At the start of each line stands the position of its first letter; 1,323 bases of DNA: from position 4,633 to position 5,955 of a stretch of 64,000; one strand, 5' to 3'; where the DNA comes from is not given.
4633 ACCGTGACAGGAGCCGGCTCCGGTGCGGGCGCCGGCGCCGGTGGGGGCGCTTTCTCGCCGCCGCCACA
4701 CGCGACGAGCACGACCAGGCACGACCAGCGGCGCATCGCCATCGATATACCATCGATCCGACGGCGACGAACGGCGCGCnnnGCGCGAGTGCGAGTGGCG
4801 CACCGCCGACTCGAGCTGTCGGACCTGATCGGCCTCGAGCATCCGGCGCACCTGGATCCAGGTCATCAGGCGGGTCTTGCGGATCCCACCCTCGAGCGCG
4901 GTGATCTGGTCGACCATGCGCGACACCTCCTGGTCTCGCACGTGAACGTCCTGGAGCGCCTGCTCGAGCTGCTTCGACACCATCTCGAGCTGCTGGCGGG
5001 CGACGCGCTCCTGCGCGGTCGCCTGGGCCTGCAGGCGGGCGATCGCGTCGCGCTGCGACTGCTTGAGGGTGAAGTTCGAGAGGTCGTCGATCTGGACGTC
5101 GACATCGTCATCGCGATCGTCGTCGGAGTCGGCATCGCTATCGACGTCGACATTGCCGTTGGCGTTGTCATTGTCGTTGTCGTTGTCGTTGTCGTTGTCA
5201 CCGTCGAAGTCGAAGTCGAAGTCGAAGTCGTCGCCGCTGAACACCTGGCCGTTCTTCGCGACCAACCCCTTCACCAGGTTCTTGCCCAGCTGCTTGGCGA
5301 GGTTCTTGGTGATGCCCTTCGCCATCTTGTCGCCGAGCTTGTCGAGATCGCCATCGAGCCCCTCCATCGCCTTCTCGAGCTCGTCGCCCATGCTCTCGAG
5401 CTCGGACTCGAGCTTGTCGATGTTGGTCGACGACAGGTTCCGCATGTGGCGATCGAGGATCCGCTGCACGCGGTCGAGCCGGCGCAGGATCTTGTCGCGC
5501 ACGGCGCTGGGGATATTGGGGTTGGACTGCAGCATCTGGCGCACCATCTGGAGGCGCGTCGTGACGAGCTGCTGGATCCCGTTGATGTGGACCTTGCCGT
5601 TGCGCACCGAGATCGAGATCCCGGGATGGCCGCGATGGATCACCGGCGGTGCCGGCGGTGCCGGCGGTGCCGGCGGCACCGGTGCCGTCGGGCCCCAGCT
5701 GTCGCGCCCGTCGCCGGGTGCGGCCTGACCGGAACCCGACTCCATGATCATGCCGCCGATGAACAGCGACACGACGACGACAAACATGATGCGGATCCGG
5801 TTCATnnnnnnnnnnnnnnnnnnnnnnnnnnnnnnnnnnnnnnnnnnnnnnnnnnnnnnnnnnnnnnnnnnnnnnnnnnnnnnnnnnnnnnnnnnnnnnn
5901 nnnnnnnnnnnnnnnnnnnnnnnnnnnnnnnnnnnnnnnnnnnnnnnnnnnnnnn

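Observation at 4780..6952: An ECF sigma factor, a zinc-finger anti-sigma factor and an acidic CpxP-like periplasmic protein, fully translationally coupled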

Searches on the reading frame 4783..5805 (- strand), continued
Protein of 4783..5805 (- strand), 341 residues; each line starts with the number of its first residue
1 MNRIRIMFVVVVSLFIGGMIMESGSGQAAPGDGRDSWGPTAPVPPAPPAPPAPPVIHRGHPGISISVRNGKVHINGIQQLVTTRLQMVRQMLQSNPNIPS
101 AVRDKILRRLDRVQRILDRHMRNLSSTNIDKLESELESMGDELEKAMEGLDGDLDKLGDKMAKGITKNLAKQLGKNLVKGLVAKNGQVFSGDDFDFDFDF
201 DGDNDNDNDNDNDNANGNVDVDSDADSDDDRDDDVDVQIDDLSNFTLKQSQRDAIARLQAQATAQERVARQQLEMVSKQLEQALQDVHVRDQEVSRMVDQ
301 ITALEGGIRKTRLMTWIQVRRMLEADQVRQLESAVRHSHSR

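Call 21: predict_structure(alignment_id=A1)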
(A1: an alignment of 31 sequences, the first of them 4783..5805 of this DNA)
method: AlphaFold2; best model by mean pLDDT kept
length: 341 residues; sequences in the alignment: 31
mean_pLDDT: 72.9   pTM: 0.40
mean pLDDT of the five models: 72.9, 71.9, 71.9, 70.8, 68.9
residues with pLDDT >= 90: 113; 70-90: 99; 50-70: 39; < 50: 90
segments of 3 or more residues with pLDDT < 50: 1-37, 56-59, 187-233
pLDDT, mean of each block of 10 residues (from residue 1): 43 41 39 46 69 54 75 81 89 89 92 92 81 87 87 81 65 68 51 39 43 43 45 52 87 94 94 96 96 95 93 92 94 86 68
secondary structure, 60 per line:
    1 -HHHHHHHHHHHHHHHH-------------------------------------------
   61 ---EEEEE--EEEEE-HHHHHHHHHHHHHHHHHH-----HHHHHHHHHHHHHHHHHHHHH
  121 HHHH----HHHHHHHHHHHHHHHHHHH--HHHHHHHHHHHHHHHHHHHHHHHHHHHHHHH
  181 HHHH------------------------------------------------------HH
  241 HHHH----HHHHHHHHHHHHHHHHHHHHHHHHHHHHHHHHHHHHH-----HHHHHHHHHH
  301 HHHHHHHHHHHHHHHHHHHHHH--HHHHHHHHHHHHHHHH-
elements in order: H2-17 E64-68 E71-75 H77-94 H100-124 H129-147 H150-184 H239-244 H249-285 H291-322 H325-340

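Call 23: fold_search(model_id=the predicted structure, library=pdb)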
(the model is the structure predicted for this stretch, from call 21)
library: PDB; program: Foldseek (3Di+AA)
matches with E <= 10: 213; with E <= 0.001: 0
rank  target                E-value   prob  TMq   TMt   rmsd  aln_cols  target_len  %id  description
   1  2y3d_A                1.0e-01  1.00  0.28  0.78   3.1       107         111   11  Zn-bound form of Cupriavidus metallidurans CH34 CnrXs (released 2011-03-30)
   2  2y3h_A                1.5e-01  1.00  0.28  0.78   2.7       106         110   14  E63Q mutant of Cupriavidus metallidurans CH34 CnrXs (released 2011-03-30)
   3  3epv_A                1.8e-01  1.00  0.26  0.72   2.9        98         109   12  X-ray Structure of the Metal-sensor CnrX in both the Apo- and Copper-bound Forms (released 2008-11-25)
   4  4wwf_B                2.3e-01  1.00  0.26  0.77   2.4        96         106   14  High-resolution structure of two Ni-bound forms of the M123C mutant of C. metallidurans CnrXs (released 2015-02-11)
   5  2y3b                  2.3e-01  1.00  0.25  0.70   3.4        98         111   12  Co-bound form of Cupriavidus metallidurans CH34 CnrXs (released 2011-03-30)
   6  2y39                  2.5e-01  1.00  0.26  0.74   3.0        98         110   12  Ni-bound form of Cupriavidus metallidurans CH34 CnrXs (released 2011-03-30)
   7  3epv_C                3.3e-01  1.00  0.27  0.77   2.6       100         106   13  X-ray Structure of the Metal-sensor CnrX in both the Apo- and Copper-bound Forms (released 2008-11-25)
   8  2y3h_C                3.3e-01  1.00  0.26  0.74   2.8        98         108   13  E63Q mutant of Cupriavidus metallidurans CH34 CnrXs (released 2011-03-30)
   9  4wwb                  3.3e-01  1.00  0.26  0.72   3.0        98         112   12  High-resolution structure of the Ni-bound form of the Y135F mutant of C. metallidurans CnrXs (released 2015-02-11)
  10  4wwf_A                3.5e-01  1.00  0.26  0.72   3.3        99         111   12  High-resolution structure of two Ni-bound forms of the M123C mutant of C. metallidurans CnrXs (released 2015-02-11)
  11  4clv_A                4.5e-01  1.00  0.26  0.60   1.9        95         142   14  Crystal Structure of dodecylphosphocholine-solubilized NccX from Cupriavidus metallidurans 31A (released 2014-10-01)
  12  2y3h_B                4.5e-01  1.00  0.26  0.74   2.3        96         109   14  E63Q mutant of Cupriavidus metallidurans CH34 CnrXs (released 2011-03-30)
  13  3zg1_D                4.5e-01  1.00  0.25  0.71   2.5        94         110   13  NI-BOUND FORM OF M123A MUTANT OF CUPRIAVIDUS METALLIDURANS CH34 CNRXS (released 2013-10-23)
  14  5io8_A                4.5e-01  0.99  0.22  0.61   3.8        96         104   14  Salmonella Typhimurium VirG-like (STV) protein at 2.19 Angstrom resolution solved by Iodine SAD. (released 2017-03-15)
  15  3zg1_A                4.8e-01  1.00  0.25  0.72   2.3        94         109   13  NI-BOUND FORM OF M123A MUTANT OF CUPRIAVIDUS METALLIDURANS CH34 CNRXS (released 2013-10-23)
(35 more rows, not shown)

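Call 70: list_cluster_members(proteins=[P0062, window:4783-5805:-, window:6335-6979:-, window:6335-6952:-])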
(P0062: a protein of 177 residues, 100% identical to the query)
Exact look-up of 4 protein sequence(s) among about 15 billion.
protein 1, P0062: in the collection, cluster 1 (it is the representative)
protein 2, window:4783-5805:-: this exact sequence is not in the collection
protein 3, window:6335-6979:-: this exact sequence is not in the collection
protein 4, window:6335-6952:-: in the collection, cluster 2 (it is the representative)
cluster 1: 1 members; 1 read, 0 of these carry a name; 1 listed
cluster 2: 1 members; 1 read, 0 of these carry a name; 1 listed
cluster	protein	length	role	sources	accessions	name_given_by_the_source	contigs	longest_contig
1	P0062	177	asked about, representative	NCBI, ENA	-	-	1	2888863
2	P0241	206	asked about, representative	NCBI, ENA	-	-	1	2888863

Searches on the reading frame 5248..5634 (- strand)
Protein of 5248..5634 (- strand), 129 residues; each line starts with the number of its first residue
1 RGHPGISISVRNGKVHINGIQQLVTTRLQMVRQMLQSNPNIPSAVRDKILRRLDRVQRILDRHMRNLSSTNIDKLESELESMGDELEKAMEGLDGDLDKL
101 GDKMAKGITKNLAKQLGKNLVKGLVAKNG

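Call 57: search_protein_representatives(protein=window:5248-5634:-)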
Query: 129 residues. Proteins with E-value up to 0.001 (for the whole library): 64; up to 1e-10: 38; up to 1e-30: 2. The best 64 are listed.
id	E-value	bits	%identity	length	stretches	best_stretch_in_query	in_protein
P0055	7.9e-33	129.1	51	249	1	1-119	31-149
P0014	2.5e-31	124.3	48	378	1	2-123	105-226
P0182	7.6e-30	119.5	49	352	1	3-125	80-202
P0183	6.5e-29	116.5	37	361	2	4-119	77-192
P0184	6.0e-28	113.4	46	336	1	5-125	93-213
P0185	1.9e-26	108.6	44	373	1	3-122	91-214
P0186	2.3e-26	108.3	44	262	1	6-124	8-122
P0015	8.8e-26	106.4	52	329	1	5-116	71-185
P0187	1.6e-24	102.3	44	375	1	3-119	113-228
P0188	6.3e-23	97.2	46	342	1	6-115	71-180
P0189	2.0e-22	95.6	41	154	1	1-116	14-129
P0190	1.4e-21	92.9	41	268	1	4-119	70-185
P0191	2.1e-21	92.3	39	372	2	1-120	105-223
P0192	2.5e-20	88.8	41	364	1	1-124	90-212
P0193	5.6e-19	84.5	40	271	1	7-123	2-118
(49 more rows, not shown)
